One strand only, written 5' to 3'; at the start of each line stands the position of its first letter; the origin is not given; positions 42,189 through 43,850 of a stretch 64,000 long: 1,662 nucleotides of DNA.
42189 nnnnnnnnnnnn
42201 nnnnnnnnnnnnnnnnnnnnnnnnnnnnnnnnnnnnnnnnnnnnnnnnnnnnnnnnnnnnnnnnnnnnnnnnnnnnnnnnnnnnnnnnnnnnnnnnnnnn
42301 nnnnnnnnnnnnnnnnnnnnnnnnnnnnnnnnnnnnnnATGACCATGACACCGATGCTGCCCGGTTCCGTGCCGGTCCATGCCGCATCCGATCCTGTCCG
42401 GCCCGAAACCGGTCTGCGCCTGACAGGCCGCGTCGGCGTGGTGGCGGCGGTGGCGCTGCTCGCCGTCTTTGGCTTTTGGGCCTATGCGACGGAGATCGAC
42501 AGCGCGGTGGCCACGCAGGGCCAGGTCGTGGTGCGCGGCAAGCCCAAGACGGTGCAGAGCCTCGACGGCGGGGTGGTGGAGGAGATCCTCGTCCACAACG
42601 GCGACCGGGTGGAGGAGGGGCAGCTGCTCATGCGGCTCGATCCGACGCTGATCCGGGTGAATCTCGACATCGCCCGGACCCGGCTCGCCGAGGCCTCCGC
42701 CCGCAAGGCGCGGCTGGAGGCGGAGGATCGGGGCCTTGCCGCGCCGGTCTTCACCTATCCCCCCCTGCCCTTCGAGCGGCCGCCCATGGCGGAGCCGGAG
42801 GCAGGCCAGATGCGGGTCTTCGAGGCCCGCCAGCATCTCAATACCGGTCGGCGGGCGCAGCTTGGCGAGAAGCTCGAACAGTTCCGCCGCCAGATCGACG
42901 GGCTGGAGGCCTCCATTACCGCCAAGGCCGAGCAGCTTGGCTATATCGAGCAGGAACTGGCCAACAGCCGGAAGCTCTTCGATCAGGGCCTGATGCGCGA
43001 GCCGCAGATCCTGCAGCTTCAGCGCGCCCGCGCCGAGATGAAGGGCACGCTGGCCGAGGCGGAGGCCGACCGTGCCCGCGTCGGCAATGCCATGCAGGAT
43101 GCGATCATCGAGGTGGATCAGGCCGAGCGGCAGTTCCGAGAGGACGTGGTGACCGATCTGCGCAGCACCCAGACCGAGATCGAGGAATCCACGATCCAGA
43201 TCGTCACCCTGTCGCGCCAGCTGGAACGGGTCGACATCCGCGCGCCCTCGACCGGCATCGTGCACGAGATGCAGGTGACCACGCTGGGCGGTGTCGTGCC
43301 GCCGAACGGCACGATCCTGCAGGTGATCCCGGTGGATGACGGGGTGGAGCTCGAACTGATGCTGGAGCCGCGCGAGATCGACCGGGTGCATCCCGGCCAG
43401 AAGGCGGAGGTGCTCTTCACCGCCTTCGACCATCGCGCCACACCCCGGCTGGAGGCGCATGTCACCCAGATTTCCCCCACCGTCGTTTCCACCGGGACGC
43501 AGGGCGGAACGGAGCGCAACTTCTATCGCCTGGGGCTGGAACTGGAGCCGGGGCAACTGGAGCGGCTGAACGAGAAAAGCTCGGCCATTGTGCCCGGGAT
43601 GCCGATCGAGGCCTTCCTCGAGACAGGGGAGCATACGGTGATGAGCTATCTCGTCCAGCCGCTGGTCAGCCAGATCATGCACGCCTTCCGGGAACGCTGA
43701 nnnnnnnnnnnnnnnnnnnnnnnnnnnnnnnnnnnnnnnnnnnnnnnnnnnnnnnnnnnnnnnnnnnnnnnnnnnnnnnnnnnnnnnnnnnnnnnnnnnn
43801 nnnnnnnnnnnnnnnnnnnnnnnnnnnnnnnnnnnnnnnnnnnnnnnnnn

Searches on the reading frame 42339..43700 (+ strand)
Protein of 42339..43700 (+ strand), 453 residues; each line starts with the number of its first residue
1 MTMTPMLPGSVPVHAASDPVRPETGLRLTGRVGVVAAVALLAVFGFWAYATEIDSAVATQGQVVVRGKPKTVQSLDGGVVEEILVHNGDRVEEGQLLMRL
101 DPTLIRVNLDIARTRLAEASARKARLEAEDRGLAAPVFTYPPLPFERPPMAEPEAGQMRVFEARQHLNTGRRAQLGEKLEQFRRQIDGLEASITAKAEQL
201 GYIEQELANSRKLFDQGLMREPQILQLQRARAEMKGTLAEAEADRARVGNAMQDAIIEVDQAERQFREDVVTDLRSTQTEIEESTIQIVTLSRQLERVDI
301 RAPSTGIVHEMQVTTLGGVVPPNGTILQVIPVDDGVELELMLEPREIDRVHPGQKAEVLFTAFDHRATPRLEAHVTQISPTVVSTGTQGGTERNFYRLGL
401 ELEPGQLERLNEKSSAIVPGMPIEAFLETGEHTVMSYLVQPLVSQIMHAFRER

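Call 12: search_protein_families(library=pfam, proteins=[window:42339-43700:+], max_evalue=0.001)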
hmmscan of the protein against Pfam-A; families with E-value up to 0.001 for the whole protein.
window:42339-43700:+ (453 aa): 4 families
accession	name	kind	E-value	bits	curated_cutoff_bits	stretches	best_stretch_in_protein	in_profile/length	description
PF13437.12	HlyD_3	-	1.1e-15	58.6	22.2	1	300-385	2-83/106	HlyD family secretion protein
PF16576.10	HlyD_D23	-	2.7e-09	37.1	30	1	277-383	87-189/214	Barrel-sandwich domain of CusB or HlyD membrane-fusion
PF13533.13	Biotin_lipoyl_2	-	9.4e-06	25.8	29.8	1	72-101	3-32/32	Biotin-lipoyl like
PF00364.28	Biotin_lipoyl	-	5.1e-05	23.5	22.1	1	71-100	44-73/73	Biotin-requiring enzyme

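Call 99: search_protein_families(library=ncbifam, proteins=[window:42339-43700:+], max_evalue=0.00001)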
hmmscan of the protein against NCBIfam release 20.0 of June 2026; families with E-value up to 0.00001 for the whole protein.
window:42339-43700:+ (453 aa): 11 families
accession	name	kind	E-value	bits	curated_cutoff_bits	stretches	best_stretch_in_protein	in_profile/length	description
TIGR01843.1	type_I_hlyD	subfamily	1.5e-101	340.5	208.65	1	29-453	3-422/422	HlyD family type I secretion periplasmic adaptor subunit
TIGR00998.1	8a0101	subfamily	1.6e-22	79.9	390.8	1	32-379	4-282/334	EmrA/EmrK family multidrug efflux transporter periplasmic adaptor subunit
TIGR01730.1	RND_mfp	subfamily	2.3e-18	66.2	94.9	2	222-414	59-246/322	efflux RND transporter periplasmic adaptor subunit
TIGR02971.1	heterocyst_DevB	subfamily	2.8e-15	56.6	129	2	162-380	66-280/327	ABC exporter membrane fusion protein, DevB family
NF007785.0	PRK10476.1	equivalog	1.7e-13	50.1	376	1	235-385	146-291/347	multidrug transporter subunit MdtN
TIGR03794.1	NHLM_micro_HlyD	equivalog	1.9e-13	50.1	156.2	2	170-383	120-341/421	NHLP bacteriocin system secretion protein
NF002939.0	PRK03598.1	equivalog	5.8e-11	42.1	393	0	34-131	11-106/332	secretion protein HlyD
TIGR00999.1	8a0102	subfamily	5.3e-08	32.3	319.3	1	280-382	75-171/271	CzcB/NccB family metal efflux transporter periplasmic adaptor subunit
NF011715.0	PRK15136.1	equivalog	2e-07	30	563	0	64-120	56-112/390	multidrug efflux MFS transporter periplasmic adaptor subunit EmrA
TIGR01000.1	bacteriocin_acc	subfamily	4.1e-07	29.2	258.85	0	223-385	245-406/457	bacteriocin secretion accessory protein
NF007132.1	PRK09578.1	equivalog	7.4e-06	25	512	0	74-124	70-120/396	MexX/AxyX family multidrug efflux RND transporter periplasmic adaptor subunit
